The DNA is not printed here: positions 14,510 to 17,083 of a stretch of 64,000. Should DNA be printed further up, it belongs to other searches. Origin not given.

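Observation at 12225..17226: Orphan operon: dynamin-like GTPase + small hydrophobic ORF + second compact GTPase + single-pass membrane protein + small helical protein, a candidate undescribed conflict/membrane system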

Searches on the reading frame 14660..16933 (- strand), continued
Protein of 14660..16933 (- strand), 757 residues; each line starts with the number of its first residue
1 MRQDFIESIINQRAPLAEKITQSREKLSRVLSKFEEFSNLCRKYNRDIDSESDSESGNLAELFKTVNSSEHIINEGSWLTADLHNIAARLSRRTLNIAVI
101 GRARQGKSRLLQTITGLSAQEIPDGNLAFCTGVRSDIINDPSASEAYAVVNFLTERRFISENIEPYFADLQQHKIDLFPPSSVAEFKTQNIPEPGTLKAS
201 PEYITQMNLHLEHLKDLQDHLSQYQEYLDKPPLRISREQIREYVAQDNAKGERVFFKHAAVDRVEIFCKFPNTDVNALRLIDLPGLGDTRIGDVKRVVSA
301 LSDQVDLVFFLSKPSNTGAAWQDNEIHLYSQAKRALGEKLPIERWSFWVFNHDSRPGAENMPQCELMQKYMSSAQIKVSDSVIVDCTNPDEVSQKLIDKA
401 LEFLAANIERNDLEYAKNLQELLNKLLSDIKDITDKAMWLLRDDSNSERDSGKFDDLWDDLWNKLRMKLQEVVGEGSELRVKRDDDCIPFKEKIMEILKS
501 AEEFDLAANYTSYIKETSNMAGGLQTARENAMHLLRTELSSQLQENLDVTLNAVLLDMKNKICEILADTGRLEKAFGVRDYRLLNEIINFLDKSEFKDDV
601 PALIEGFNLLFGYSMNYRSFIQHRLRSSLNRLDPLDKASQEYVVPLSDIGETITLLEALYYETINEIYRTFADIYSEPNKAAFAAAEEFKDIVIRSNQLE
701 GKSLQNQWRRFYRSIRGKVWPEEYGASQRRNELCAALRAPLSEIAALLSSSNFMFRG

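Call 94: search_dna_similar(query=window:14660-16933:-, collection=plasmids, mode=protein, max_evalue=1e-10, max_rows=25)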
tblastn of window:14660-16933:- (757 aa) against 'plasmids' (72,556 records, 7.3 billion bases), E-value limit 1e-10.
Records with a match: 10; places in all: 10; records where one place covers at least 80% of the query: 8.
Best place of each record, by identity: <60% 10.
By first word of the organism name: Nostoc 2; Calothrix 2; Aulosira 1; Pseudanabaena 1; Nonomuraea 1; Stanieria 1; Streptomyces 1; Anabaena 1.
By predicted mobility (MOB-suite, as given by PLSDB): non-mobilizable 6; mobilizable 3; conjugative 1.
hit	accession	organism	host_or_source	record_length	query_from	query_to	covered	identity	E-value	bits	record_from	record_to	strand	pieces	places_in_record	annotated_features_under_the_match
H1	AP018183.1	Nostoc carneum NIES-2107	-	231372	6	755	99%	31.9%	3e-90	318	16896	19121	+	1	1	hypothetical protein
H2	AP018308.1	Aulosira laxa NIES-50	-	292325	6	755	99%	31.7%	1e-89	316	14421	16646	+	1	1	hypothetical protein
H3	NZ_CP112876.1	Pseudanabaena galeata CCNP1313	-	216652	6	733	93%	33.5%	8e-61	346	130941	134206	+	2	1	hypothetical protein (x2)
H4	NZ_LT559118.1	Nonomuraea gerenzanensis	-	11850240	81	726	85%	31.8%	7e-74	269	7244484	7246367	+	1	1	none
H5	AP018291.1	Calothrix sp. NIES-4105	-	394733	6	722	95%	27.9%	6e-50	197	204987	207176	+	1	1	hypothetical protein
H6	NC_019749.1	Stanieria cyanosphaera PCC 7437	-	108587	2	730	96%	27.0%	4e-62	234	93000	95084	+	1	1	dynamin family protein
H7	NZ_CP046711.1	Nostoc sp. ATCC 53789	-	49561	14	634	82%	28.8%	1e-50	200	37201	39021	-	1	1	dynamin family protein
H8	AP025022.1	Calothrix sp. PCC 7716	-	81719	6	629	82%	28.4%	1e-48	194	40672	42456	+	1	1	hypothetical protein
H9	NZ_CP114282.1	Streptomyces aurantiacus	cell culture,Gobi habitat soil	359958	73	475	53%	27.7%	1e-25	121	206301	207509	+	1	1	hypothetical protein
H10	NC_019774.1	Anabaena cylindrica PCC 7122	water, most likely pond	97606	6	256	33%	40.2%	6e-37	157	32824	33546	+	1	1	hypothetical protein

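Call 95: search_dna_similar(query=window:14660-16933:-, collection=phages, mode=protein, max_evalue=0.00001, max_rows=10)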
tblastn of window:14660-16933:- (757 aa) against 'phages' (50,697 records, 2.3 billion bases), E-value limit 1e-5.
No match.

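Call 96: get_annotated_region(hit=H1, flank=7000)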
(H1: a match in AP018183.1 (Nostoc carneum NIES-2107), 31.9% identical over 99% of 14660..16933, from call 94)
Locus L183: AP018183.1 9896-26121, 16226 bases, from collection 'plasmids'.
description: Nostoc carneum NIES-2107 plasmid plasmid3 DNA, complete genome
organism: Nostoc carneum NIES-2107 (NCBI taxid 1973483)
taxonomy: Bacteria; Cyanobacteriota; Cyanophyceae; Nostocales; Nostocaceae; Nostoc; Nostoc carneum; Nostoc carneum NIES-2107
host: -; source: -; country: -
typing (MOB-suite, as given by PLSDB): non-mobilizable; replicon rep_cluster_37; mating-pair formation MPF_T
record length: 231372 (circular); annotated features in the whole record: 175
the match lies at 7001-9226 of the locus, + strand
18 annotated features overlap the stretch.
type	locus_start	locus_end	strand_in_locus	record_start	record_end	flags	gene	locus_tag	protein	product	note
CDS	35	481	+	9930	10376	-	-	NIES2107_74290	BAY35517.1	hypothetical protein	-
CDS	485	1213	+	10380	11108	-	-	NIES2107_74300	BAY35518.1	hypothetical protein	-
CDS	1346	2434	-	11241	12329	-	-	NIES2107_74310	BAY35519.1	hypothetical protein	-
CDS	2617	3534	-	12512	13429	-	-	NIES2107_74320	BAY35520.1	LysR family transcriptional regulator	-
CDS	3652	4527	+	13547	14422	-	-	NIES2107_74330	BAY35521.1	aspartoacylase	-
CDS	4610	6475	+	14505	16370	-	-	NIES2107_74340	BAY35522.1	transfer complex protein TrsK-like protein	-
CDS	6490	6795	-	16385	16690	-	-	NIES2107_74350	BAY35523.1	hypothetical protein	-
CDS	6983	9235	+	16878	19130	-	-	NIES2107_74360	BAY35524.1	hypothetical protein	-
CDS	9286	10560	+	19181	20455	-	-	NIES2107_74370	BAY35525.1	hypothetical protein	-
CDS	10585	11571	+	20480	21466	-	-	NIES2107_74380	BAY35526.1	hypothetical protein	-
CDS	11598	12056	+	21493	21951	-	-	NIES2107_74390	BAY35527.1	hypothetical protein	-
CDS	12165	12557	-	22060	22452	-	-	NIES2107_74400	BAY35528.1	hemolysin-type calcium-binding region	-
CDS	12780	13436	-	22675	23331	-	-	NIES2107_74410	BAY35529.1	hypothetical protein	-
CDS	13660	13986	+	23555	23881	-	-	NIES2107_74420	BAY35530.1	hypothetical protein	-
CDS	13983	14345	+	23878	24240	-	-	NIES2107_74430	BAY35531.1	hypothetical protein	-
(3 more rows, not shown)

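Call 97: get_annotated_region(hit=H6, flank=7000)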
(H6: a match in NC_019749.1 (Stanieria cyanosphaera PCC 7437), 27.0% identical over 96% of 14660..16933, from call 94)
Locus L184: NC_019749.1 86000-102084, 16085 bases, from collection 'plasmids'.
description: Stanieria cyanosphaera PCC 7437 plasmid pSTA7437.02, complete sequence
organism: Stanieria cyanosphaera PCC 7437 (NCBI taxid 111780)
taxonomy: Bacteria; Cyanobacteriota; Cyanophyceae; Pleurocapsales; Dermocarpellaceae; Stanieria; Stanieria cyanosphaera; Stanieria cyanosphaera PCC 7437
host: -; source: -; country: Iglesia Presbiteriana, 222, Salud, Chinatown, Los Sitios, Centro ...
typing (MOB-suite, as given by PLSDB): non-mobilizable
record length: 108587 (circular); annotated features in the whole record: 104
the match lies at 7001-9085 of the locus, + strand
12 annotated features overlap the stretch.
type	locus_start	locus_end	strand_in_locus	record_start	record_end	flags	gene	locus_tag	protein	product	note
CDS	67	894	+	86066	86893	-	-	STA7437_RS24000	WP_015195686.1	methyltransferase domain-containing protein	-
CDS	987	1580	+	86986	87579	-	-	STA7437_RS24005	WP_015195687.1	hypothetical protein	-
CDS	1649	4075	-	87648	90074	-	-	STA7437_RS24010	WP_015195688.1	NB-ARC domain-containing protein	-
CDS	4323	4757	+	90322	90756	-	-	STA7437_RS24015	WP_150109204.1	hypothetical protein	-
CDS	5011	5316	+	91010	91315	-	-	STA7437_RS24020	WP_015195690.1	hypothetical protein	-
CDS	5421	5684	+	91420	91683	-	-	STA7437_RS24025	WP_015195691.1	hypothetical protein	-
CDS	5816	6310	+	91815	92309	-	-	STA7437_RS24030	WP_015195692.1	hypothetical protein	-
CDS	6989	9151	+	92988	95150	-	-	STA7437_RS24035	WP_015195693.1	dynamin family protein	-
CDS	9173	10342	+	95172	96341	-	-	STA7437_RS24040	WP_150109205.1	hypothetical protein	-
CDS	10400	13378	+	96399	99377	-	-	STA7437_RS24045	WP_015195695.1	hypothetical protein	-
CDS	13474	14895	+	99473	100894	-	-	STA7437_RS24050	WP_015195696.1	hypothetical protein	-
CDS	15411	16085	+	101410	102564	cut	-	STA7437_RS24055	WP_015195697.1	IS4 family transposase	-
